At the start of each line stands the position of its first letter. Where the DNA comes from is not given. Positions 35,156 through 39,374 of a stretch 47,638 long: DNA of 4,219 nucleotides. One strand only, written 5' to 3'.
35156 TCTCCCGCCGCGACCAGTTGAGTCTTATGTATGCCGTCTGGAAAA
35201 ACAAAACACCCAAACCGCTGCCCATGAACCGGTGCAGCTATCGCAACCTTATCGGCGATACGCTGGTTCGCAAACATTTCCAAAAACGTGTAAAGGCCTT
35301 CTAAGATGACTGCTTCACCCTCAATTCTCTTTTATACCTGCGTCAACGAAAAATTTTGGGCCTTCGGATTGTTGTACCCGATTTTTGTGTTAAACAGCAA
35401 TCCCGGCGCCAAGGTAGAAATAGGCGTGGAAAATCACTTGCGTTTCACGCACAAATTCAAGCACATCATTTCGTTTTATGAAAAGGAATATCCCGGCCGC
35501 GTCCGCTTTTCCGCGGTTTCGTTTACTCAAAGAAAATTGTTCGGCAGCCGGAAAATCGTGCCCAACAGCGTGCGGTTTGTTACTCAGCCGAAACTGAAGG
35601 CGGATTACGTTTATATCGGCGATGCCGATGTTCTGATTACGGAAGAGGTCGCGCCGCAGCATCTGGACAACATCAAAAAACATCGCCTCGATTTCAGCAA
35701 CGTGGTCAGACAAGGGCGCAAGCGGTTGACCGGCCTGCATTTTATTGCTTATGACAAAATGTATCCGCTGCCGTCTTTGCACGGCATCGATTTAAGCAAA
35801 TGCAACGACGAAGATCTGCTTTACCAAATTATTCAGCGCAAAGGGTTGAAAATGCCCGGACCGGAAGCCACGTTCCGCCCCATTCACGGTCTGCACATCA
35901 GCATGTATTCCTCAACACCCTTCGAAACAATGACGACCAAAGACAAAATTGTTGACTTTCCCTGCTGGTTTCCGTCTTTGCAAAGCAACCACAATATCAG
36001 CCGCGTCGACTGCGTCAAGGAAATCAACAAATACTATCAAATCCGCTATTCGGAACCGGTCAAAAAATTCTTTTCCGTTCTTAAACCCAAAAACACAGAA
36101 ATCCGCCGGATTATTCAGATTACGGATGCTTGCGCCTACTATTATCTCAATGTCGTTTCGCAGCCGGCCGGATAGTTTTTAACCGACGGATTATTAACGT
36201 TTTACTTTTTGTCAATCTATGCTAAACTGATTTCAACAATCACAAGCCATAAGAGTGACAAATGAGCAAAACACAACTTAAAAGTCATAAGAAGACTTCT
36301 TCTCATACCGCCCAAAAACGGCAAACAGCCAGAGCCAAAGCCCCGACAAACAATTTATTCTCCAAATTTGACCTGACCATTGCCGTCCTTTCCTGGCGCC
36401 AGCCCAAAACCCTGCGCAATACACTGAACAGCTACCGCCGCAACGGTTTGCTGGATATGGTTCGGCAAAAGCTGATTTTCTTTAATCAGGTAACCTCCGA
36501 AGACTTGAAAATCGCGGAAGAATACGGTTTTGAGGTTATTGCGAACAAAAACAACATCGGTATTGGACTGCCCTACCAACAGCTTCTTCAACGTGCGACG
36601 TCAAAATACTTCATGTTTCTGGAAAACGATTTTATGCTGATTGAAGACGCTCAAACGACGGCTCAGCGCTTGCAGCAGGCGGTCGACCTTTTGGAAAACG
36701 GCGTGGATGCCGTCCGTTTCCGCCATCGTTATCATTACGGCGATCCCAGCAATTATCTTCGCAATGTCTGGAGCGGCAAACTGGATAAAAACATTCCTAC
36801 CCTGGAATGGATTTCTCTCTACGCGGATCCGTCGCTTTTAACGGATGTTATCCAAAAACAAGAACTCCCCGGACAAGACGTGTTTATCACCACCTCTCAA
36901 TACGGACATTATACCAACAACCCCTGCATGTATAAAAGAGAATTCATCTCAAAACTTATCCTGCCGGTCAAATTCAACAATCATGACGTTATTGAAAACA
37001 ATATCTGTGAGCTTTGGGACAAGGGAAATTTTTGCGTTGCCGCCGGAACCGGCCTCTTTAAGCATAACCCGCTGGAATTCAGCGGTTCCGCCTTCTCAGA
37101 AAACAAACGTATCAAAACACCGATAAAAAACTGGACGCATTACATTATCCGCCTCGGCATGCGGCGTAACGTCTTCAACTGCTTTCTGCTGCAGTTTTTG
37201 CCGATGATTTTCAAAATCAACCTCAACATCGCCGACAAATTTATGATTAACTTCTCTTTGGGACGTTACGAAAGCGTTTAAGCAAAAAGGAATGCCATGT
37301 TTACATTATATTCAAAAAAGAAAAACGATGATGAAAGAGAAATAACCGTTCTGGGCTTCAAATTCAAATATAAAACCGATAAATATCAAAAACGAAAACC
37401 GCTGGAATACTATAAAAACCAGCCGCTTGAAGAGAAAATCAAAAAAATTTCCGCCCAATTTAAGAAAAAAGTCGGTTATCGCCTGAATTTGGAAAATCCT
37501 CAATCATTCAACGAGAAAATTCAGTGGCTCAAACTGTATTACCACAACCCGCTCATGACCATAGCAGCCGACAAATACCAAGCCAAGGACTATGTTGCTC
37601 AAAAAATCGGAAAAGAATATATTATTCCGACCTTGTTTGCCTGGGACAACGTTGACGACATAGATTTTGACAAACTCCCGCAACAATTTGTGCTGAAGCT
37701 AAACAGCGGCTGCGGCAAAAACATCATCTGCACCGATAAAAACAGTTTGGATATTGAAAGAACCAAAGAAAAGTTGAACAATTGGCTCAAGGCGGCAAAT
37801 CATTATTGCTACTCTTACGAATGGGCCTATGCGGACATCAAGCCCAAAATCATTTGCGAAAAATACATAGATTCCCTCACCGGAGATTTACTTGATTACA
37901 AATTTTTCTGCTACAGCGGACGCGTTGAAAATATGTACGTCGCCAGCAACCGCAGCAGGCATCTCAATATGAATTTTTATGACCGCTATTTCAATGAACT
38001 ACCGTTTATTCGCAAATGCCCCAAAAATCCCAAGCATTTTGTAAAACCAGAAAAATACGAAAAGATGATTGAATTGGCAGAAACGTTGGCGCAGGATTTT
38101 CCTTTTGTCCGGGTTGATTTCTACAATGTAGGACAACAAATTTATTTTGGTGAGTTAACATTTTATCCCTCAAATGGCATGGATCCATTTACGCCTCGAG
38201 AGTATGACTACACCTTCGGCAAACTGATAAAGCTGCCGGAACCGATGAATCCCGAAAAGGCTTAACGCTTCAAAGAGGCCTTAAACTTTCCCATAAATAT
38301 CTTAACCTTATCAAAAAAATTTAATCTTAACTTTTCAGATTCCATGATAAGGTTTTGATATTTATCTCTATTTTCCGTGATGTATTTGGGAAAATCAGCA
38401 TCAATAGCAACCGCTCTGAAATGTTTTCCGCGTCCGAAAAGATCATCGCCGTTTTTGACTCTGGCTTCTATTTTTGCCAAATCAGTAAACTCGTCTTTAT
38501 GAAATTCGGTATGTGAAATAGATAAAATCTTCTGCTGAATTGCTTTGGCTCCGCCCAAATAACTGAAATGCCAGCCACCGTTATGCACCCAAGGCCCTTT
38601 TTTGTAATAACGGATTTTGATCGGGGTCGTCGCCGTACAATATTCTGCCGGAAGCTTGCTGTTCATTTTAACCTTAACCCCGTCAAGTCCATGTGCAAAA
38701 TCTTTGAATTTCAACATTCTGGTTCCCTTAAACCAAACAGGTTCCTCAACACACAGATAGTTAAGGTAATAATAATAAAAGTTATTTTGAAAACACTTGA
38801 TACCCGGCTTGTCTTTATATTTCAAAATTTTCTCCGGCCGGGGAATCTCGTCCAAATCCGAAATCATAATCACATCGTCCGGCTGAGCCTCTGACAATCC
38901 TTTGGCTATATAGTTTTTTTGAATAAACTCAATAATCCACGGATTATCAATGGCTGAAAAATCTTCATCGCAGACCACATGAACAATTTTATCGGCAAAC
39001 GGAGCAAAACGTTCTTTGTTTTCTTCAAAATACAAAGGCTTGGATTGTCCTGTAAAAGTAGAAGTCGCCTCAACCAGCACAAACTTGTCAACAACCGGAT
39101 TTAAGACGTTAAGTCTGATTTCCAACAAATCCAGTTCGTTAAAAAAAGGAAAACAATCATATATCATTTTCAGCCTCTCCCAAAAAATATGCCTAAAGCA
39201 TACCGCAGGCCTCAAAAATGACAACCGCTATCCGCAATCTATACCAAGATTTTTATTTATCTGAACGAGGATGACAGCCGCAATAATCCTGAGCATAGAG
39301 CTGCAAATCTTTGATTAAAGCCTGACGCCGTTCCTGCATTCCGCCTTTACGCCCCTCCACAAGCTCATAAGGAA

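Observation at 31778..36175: Near-identical ~360-nt inverted repeat inside two outward-facing paralogs brackets a 3.1-kb glycan-gene segment: a candidate invertible or gene-converting switch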

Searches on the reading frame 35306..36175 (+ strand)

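Call 4: search_protein_families(library=pfam, proteins=[window:35306-36175:+], max_evalue=0.01)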
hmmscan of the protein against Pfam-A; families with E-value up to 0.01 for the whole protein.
window:35306-36175:+ (289 aa): 0 families

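Call 5: search_protein_families(library=ncbifam, proteins=[window:35306-36175:+], max_evalue=0.01)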
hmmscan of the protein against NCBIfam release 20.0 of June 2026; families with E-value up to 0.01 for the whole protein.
window:35306-36175:+ (289 aa): 0 families

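Call 67: search_protein_families(library=pfam, proteins=[window:35306-36175:+], max_evalue=5)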
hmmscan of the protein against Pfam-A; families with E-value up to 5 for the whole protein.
window:35306-36175:+ (289 aa): 1 family
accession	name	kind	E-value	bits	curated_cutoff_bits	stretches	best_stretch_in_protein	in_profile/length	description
PF10870.14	DUF2729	-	0.027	14.9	27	1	259-284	29-54/55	Protein of unknown function (DUF2729)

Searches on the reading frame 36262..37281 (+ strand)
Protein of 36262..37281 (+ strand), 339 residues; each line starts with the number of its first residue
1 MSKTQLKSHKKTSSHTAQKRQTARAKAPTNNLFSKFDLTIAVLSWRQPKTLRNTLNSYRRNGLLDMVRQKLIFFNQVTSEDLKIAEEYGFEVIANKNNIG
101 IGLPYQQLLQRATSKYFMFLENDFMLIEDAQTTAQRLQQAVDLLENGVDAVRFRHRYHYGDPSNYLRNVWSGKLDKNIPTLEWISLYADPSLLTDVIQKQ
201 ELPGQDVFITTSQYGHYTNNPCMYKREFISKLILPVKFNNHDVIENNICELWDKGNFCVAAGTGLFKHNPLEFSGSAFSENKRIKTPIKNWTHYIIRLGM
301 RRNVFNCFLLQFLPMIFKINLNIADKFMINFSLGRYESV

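Call 4: search_protein_families(library=pfam, proteins=[window:36262-37281:+], max_evalue=0.01)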
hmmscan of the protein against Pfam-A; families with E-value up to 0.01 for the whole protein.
window:36262-37281:+ (339 aa): 2 families
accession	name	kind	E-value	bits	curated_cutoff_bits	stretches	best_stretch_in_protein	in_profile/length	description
PF00535.33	Glycos_transf_2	-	2.2e-05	24.9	23.3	1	42-168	4-128/168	Glycosyl transferase family 2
PF18993.5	Rv0078B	-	0.0039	17.6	27.1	1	130-156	2-28/63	Rv0078B-related antitoxin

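Call 5: search_protein_families(library=ncbifam, proteins=[window:36262-37281:+], max_evalue=0.01)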
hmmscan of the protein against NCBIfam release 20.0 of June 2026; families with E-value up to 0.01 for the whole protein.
window:36262-37281:+ (339 aa): 0 families

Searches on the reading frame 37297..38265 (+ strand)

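Call 4: search_protein_families(library=pfam, proteins=[window:37297-38265:+], max_evalue=0.01)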
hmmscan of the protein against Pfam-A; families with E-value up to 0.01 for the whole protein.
window:37297-38265:+ (322 aa): 1 family
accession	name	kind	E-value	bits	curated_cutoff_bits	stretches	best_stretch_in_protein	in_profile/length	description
PF14305.11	ATPgrasp_TupA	-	5.4e-69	232.8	25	1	73-312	1-241/241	TupA-like ATPgrasp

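Call 5: search_protein_families(library=ncbifam, proteins=[window:37297-38265:+], max_evalue=0.01)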
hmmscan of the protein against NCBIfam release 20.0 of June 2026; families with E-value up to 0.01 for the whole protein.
window:37297-38265:+ (322 aa): 0 families

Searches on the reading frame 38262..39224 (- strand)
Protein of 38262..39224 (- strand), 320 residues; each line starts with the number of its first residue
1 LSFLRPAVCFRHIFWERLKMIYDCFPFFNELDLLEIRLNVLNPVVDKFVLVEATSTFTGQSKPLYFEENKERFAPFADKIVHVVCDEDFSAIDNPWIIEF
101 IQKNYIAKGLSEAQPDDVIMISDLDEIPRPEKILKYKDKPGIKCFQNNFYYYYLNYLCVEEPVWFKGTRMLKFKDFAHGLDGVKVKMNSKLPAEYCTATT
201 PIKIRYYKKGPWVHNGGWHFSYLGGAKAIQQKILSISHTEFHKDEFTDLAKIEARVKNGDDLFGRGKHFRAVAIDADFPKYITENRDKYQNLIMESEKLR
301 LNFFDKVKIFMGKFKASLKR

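Call 4: search_protein_families(library=pfam, proteins=[window:38262-39224:-], max_evalue=0.01)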
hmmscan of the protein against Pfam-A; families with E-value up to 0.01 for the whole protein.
window:38262-39224:- (320 aa): 1 family
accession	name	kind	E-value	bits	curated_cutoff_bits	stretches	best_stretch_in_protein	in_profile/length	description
PF04724.18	Glyco_transf_17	-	1.1e-30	107.3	26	1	17-164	71-223/348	Glycosyltransferase family 17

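Call 5: search_protein_families(library=ncbifam, proteins=[window:38262-39224:-], max_evalue=0.01)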
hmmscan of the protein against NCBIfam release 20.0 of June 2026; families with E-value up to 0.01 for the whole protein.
window:38262-39224:- (320 aa): 0 families
